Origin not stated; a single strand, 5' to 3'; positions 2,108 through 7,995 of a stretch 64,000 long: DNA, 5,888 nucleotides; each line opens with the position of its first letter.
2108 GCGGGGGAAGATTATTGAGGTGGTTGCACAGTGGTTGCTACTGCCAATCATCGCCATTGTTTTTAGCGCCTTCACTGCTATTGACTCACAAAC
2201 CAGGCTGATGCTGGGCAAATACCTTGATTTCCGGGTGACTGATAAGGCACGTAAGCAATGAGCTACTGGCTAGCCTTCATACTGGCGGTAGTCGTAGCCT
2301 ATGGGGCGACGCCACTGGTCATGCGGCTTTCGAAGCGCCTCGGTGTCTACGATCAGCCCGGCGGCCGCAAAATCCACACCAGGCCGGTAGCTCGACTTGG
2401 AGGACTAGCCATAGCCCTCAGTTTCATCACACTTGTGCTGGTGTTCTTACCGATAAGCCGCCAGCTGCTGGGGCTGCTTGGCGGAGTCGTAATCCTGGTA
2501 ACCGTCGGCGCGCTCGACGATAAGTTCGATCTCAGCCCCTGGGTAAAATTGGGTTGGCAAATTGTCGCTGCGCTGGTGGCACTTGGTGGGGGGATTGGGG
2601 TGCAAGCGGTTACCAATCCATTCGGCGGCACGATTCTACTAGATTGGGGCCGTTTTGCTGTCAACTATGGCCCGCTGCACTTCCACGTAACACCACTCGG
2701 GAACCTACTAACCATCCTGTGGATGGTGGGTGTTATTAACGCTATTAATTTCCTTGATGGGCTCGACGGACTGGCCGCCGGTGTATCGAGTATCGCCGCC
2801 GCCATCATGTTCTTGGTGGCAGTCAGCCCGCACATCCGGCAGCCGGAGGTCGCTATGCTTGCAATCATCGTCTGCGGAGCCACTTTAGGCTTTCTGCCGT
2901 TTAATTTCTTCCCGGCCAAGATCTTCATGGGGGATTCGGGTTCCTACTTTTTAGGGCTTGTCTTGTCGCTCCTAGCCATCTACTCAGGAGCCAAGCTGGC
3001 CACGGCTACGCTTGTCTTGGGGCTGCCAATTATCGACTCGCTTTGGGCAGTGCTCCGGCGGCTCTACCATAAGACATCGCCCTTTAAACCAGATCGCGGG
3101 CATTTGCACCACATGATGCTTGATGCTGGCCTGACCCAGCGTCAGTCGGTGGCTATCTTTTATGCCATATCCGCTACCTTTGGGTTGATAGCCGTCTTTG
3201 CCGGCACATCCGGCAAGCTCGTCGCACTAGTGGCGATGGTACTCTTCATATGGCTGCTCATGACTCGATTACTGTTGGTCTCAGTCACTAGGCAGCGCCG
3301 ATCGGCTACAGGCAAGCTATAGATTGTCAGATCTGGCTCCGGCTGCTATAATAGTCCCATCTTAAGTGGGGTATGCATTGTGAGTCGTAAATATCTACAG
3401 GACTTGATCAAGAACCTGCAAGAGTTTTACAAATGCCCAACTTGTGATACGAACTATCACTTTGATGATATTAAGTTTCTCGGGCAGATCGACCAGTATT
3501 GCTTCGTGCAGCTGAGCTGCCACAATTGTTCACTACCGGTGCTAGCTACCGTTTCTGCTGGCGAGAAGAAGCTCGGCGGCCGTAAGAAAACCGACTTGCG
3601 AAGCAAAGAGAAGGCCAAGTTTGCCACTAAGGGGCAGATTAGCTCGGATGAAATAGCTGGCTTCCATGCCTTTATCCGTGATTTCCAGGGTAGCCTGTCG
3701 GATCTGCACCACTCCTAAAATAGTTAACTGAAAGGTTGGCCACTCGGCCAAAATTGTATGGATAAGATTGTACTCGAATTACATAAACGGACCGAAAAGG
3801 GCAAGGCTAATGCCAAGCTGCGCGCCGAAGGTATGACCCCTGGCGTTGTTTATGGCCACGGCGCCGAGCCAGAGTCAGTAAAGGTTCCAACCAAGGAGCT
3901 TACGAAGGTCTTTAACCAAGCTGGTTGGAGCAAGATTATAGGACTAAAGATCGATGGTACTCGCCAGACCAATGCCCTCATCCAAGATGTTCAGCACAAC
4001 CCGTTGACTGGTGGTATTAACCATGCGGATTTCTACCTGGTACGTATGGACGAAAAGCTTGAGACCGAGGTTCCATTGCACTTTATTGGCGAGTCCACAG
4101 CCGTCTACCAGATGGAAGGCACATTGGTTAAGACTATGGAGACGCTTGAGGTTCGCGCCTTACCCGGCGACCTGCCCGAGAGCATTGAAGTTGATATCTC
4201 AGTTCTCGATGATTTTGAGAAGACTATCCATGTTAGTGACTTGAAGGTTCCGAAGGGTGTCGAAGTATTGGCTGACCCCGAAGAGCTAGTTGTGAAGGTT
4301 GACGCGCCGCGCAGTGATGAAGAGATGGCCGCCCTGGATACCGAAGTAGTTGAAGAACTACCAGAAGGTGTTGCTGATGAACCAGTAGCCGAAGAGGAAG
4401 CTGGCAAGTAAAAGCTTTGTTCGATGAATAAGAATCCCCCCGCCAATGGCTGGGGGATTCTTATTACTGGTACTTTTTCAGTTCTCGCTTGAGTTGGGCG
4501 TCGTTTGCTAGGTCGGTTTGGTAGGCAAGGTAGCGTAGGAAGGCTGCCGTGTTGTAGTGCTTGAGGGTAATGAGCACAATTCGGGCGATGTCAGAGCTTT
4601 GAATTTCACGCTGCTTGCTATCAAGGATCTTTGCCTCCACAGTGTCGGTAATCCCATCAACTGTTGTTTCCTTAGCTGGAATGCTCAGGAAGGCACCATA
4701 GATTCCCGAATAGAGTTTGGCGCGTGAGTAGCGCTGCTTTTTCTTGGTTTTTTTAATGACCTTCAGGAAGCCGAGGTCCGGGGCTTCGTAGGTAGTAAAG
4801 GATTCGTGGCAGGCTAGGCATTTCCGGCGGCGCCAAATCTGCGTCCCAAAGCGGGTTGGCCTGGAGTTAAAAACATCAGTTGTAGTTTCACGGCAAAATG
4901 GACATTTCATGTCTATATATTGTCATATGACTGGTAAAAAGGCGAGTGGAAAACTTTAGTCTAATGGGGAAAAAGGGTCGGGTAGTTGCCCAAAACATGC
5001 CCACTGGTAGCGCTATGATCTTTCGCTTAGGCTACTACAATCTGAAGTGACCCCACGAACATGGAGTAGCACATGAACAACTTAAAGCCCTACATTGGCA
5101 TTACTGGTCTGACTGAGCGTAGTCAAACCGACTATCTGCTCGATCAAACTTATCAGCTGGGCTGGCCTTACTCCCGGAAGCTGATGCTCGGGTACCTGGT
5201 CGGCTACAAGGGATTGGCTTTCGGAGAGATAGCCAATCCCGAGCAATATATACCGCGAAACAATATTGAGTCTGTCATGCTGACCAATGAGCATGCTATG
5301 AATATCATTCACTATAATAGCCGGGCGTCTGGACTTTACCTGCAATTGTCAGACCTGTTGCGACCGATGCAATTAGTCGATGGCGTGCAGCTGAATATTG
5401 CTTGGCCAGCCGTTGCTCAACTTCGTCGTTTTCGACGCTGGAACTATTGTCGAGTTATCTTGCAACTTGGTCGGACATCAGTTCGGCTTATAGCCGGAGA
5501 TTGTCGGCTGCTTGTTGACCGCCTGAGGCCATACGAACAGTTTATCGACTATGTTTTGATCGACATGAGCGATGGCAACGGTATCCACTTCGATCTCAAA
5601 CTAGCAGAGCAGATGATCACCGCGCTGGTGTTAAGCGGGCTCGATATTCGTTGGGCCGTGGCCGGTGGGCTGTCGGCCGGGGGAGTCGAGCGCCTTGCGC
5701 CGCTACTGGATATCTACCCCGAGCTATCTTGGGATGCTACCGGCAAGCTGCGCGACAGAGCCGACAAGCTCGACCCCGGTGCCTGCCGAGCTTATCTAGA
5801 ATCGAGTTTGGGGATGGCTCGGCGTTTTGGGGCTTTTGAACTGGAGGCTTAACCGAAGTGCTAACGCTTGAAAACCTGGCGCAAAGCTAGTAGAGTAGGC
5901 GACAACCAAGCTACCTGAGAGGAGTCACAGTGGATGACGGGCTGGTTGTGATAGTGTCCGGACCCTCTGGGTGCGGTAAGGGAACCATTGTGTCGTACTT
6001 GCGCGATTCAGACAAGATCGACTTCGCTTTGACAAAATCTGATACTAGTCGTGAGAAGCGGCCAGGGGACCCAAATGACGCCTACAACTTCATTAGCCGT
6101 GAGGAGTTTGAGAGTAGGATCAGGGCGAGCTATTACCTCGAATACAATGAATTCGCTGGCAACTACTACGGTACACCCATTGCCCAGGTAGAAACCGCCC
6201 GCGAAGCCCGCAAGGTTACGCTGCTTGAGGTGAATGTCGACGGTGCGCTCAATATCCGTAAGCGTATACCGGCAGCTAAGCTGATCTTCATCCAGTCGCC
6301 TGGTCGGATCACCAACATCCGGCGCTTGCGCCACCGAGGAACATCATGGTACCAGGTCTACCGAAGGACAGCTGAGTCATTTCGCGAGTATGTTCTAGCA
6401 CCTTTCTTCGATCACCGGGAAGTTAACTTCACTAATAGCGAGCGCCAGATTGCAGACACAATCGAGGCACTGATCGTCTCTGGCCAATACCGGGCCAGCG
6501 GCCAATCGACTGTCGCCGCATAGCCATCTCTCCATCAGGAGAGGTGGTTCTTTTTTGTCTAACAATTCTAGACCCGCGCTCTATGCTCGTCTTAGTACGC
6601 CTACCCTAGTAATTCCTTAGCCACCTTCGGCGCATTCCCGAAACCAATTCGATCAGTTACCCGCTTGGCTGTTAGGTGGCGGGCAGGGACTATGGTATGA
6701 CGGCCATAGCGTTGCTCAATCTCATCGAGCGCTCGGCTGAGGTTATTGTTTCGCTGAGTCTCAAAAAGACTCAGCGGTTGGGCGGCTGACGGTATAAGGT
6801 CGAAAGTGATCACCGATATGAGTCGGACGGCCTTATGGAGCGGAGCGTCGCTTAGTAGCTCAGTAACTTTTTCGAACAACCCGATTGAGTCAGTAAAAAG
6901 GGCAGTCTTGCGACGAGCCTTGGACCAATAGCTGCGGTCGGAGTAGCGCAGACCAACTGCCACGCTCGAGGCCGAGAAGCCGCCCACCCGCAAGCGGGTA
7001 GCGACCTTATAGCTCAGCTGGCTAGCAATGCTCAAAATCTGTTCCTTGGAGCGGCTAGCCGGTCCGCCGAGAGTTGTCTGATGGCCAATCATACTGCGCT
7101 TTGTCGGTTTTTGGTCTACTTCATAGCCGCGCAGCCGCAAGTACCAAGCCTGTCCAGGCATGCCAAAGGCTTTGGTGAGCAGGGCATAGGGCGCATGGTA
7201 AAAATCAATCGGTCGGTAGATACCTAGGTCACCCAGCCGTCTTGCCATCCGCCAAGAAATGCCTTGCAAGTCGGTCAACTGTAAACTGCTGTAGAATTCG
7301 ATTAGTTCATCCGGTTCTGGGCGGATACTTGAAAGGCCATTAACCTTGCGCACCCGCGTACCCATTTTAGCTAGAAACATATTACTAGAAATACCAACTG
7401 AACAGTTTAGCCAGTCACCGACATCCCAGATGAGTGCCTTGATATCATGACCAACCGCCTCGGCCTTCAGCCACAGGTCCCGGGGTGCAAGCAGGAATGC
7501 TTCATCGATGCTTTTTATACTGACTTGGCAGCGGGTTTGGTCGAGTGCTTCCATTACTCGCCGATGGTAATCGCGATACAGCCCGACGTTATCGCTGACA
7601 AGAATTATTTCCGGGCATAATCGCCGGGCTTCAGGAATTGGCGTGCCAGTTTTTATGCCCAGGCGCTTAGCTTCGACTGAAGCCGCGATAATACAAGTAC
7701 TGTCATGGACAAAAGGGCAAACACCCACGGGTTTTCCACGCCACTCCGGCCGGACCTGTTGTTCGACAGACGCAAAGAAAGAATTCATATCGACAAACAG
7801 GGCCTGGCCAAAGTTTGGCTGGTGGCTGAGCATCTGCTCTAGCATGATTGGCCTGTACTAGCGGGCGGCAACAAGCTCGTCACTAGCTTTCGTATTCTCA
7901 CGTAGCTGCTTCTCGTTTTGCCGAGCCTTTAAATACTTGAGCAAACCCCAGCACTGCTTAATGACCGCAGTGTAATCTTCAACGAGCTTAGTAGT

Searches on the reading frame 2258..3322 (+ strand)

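Call 18: search_protein_families(library=pfam, proteins=[window:2258-3322:+], max_evalue=0.001)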
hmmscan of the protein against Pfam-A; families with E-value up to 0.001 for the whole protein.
window:2258-3322:+ (354 aa): 1 family
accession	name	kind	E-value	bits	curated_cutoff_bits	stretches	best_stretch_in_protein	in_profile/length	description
PF00953.26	Glycos_transf_4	-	9.6e-39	133.4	27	1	71-243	2-159/160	Glycosyl transferase family 4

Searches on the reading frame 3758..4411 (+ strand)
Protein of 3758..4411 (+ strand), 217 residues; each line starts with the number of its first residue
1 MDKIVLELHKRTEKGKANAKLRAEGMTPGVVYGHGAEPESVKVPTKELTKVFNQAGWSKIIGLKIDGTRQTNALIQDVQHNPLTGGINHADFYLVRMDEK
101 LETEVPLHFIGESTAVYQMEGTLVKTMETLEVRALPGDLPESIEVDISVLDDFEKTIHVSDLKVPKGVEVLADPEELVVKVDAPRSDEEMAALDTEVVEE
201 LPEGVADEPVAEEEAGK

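Call 27: search_protein_families(library=pfam, proteins=[window:3758-4411:+], max_evalue=0.0001)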
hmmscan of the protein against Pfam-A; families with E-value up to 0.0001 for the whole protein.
window:3758-4411:+ (217 aa): 2 families
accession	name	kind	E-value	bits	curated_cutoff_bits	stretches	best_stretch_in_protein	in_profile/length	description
PF14693.11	Ribosomal_TL5_C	-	8.7e-25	87.3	27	1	100-185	1-84/84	Ribosomal protein TL5, C-terminal domain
PF01386.24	Ribosomal_L25p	-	5.7e-22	78.4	23.6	1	6-92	1-82/82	Ribosomal L25p family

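Call 47: find_encoding_contigs(protein=window:3758-4411:+, flank=2000, max_places=10)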
Protein window:3758-4411:+ (217 aa): 1 contig read that carries it; 1 place shown.
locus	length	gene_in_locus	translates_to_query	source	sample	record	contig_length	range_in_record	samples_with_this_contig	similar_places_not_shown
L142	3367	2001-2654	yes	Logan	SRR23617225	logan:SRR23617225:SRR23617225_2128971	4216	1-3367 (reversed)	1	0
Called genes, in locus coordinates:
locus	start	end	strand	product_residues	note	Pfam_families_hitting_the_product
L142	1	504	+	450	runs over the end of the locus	?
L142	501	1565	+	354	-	PF00953:Glycos_transf_4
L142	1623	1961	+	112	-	-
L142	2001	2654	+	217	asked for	PF01386:Ribosomal_L25p, PF14693:Ribosomal_TL5_C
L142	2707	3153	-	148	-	PF22811:Zn_ribbon_NrdR, PF03477:ATP-cone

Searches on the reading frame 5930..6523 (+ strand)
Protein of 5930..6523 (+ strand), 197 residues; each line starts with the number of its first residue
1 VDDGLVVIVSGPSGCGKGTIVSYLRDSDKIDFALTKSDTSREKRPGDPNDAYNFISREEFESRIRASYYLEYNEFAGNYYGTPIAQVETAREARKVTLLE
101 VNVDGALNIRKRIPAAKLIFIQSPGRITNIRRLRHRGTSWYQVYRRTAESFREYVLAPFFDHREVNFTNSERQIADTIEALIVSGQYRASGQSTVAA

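Call 27: search_protein_families(library=pfam, proteins=[window:5930-6523:+], max_evalue=0.0001)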
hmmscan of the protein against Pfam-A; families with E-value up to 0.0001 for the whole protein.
window:5930-6523:+ (197 aa): 1 family
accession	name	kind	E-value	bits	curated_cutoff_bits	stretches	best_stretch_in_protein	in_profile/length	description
PF00625.27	Guanylate_kin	-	2.5e-25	89.6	25.2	1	7-153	5-152/182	Guanylate kinase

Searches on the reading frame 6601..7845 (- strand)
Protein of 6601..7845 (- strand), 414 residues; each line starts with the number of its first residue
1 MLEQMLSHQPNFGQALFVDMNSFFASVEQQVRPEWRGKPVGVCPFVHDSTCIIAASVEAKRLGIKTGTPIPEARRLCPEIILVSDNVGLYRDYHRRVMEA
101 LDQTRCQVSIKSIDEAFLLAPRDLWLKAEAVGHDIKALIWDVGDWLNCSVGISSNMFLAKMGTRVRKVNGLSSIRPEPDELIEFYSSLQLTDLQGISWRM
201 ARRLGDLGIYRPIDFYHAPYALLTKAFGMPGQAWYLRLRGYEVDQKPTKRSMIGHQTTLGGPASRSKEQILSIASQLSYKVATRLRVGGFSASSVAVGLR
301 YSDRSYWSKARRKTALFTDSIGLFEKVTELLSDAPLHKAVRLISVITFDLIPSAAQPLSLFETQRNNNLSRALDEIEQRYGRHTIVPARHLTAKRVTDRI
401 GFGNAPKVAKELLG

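Call 18: search_protein_families(library=pfam, proteins=[window:6601-7845:-], max_evalue=0.001)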
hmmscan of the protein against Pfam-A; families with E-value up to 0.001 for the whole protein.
window:6601-7845:- (414 aa): 2 families
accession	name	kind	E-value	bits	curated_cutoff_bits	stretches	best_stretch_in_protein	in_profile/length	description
PF00817.25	IMS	-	1.1e-32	113.4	23.2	1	18-163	1-147/148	impB/mucB/samB family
PF11799.13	IMS_C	-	2.6e-12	47.6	20.7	1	252-360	3-109/109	impB/mucB/samB family C-terminal domain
